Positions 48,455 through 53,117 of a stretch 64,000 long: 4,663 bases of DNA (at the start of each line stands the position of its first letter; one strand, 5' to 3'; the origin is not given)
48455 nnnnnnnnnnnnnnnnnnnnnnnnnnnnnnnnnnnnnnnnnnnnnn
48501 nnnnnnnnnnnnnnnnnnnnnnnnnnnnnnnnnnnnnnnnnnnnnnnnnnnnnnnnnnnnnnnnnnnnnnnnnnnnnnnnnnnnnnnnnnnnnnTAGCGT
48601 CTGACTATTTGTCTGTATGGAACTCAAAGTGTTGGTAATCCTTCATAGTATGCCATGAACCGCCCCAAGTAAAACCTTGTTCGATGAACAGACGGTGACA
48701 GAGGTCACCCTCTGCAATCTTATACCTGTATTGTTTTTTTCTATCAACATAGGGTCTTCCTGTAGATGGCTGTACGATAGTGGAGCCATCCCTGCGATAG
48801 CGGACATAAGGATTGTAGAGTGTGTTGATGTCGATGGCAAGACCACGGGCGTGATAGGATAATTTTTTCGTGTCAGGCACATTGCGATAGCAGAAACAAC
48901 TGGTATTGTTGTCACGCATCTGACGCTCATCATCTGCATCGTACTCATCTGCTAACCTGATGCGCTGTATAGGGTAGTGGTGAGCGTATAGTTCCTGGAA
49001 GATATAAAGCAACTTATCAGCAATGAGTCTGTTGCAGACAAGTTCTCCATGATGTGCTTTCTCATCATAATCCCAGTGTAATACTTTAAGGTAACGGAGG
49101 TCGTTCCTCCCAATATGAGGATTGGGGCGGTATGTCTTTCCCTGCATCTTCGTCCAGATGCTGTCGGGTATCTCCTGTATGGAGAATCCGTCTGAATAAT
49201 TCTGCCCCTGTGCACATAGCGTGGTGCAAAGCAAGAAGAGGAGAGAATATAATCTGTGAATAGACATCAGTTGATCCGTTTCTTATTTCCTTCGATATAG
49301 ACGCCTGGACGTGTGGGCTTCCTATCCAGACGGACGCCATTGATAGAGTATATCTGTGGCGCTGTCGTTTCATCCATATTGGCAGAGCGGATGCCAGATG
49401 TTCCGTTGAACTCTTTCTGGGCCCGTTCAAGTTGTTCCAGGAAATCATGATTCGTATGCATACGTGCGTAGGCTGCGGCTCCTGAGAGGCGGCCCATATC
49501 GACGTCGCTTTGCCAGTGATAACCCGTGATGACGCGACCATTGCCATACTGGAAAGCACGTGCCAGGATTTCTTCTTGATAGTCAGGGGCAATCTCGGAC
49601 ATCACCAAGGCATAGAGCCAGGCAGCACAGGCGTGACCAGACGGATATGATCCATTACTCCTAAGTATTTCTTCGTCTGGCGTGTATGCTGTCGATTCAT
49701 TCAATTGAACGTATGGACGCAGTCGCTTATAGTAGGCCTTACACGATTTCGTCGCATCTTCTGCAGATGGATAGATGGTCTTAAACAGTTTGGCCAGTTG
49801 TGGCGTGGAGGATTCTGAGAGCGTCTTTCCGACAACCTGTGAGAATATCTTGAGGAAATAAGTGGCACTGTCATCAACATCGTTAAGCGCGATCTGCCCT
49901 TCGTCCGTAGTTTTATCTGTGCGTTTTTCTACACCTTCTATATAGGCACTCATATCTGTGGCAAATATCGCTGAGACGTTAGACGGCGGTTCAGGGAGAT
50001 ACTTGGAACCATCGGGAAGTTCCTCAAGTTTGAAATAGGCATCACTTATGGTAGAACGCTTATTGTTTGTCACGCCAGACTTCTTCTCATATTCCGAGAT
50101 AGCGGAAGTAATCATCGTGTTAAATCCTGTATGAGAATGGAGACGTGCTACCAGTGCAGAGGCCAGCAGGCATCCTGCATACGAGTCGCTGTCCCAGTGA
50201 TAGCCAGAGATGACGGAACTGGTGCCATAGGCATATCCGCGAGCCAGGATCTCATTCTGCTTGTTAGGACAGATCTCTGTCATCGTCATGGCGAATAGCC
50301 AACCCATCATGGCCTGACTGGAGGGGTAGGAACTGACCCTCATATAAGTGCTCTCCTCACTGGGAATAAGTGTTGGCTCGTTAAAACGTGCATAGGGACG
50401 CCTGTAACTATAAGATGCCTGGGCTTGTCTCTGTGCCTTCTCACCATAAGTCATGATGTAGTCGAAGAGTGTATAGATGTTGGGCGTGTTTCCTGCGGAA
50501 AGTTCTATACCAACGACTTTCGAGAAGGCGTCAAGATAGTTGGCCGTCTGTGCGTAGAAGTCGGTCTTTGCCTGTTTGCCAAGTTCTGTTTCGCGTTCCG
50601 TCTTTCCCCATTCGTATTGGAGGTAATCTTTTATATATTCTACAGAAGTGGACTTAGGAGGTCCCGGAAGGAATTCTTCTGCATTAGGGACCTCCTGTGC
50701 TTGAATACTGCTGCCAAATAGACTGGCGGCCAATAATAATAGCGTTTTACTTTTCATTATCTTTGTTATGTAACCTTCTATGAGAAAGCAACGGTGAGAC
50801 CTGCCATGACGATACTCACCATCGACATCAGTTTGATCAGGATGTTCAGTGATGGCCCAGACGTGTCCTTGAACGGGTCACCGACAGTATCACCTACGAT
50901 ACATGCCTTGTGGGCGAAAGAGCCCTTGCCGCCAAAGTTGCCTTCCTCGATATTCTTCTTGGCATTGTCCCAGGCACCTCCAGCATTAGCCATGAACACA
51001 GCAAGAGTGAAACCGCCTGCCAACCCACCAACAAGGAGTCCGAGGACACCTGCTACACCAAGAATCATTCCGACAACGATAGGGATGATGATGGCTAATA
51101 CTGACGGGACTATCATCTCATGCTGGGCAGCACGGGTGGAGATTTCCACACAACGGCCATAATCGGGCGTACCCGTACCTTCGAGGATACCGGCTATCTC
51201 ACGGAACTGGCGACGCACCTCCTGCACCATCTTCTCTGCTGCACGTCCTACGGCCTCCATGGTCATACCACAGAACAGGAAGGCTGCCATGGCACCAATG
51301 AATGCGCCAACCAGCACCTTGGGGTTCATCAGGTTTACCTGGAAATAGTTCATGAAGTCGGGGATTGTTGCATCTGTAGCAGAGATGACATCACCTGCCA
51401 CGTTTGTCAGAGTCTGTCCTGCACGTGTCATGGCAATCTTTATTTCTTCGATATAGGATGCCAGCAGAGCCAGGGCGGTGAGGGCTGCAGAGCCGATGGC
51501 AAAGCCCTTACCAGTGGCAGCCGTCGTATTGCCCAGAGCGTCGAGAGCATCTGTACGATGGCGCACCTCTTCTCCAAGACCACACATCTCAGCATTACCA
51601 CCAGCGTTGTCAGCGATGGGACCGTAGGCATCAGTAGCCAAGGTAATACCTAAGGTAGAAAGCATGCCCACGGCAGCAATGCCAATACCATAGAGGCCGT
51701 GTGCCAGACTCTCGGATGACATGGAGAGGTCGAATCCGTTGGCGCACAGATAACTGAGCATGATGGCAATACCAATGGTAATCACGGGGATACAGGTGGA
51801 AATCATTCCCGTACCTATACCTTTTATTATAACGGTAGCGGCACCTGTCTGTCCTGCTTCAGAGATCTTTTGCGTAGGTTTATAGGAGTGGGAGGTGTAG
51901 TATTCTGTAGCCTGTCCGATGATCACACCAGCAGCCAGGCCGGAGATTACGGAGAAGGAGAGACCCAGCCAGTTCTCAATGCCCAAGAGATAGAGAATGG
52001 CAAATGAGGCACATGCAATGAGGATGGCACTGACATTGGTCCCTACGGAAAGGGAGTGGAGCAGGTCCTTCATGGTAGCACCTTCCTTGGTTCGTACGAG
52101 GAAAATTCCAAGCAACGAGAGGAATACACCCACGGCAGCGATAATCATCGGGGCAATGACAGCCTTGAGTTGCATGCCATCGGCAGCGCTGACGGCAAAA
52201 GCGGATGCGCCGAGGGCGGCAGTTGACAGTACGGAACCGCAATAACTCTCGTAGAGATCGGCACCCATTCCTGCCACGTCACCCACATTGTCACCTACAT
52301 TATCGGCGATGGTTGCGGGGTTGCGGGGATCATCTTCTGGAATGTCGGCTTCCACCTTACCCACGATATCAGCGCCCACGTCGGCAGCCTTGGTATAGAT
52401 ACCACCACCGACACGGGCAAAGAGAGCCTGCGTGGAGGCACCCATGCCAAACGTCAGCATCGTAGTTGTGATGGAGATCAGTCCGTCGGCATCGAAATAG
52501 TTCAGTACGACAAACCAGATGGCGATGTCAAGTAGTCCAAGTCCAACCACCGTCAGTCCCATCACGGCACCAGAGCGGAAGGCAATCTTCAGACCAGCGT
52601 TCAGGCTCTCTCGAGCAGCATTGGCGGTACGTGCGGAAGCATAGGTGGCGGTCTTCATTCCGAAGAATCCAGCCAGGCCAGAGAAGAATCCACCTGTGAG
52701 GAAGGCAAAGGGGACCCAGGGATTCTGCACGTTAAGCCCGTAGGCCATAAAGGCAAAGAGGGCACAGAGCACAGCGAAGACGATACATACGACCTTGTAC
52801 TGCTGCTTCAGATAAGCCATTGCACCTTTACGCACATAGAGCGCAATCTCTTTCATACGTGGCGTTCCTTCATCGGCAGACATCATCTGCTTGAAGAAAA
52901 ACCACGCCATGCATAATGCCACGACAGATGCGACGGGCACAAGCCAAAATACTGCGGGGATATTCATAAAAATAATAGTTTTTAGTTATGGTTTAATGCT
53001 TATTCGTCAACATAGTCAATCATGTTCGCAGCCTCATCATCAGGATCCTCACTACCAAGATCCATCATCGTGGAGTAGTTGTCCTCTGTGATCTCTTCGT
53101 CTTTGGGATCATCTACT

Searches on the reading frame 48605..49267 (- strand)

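Call 30: search_protein_families(library=pfam, proteins=[window:48605-49267:-], max_evalue=0.001)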
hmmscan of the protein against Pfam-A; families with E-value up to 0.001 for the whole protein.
window:48605-49267:- (220 aa): 1 family
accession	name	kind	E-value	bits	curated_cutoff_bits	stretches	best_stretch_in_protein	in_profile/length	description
PF13539.11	Peptidase_M15_4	-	1.3e-21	77.4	25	1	133-215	3-69/70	D-alanyl-D-alanine carboxypeptidase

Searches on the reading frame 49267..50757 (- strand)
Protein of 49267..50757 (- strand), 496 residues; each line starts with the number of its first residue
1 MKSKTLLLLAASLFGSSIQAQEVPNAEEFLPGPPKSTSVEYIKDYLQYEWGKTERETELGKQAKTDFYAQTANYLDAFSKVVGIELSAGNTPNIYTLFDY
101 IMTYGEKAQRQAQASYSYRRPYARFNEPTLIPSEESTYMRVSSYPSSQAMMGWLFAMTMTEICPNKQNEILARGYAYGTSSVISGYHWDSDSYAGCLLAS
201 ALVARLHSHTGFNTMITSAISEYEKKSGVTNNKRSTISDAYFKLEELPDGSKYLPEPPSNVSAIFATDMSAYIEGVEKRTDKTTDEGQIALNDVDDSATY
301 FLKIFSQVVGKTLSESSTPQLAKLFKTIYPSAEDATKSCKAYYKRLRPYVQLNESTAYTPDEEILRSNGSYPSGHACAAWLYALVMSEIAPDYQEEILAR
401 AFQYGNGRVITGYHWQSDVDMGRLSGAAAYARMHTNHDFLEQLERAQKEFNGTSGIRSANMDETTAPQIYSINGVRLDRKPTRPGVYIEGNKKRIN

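Call 30: search_protein_families(library=pfam, proteins=[window:49267-50757:-], max_evalue=0.001)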
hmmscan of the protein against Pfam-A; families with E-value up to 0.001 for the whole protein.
window:49267-50757:- (496 aa): 1 family
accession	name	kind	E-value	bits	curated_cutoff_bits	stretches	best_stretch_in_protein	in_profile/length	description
PF01569.27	PAP2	-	3.1e-21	75.9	27.2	2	336-432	16-120/130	PAP2 superfamily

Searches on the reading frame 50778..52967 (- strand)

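Call 30: search_protein_families(library=pfam, proteins=[window:50778-52967:-], max_evalue=0.001)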
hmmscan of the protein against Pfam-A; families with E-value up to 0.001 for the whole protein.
window:50778-52967:- (729 aa): 1 family
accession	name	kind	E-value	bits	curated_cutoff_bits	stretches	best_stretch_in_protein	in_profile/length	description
PF03030.21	H_PPase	-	3.9e-266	885.2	29.7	1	15-721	1-645/645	Inorganic H+ pyrophosphatase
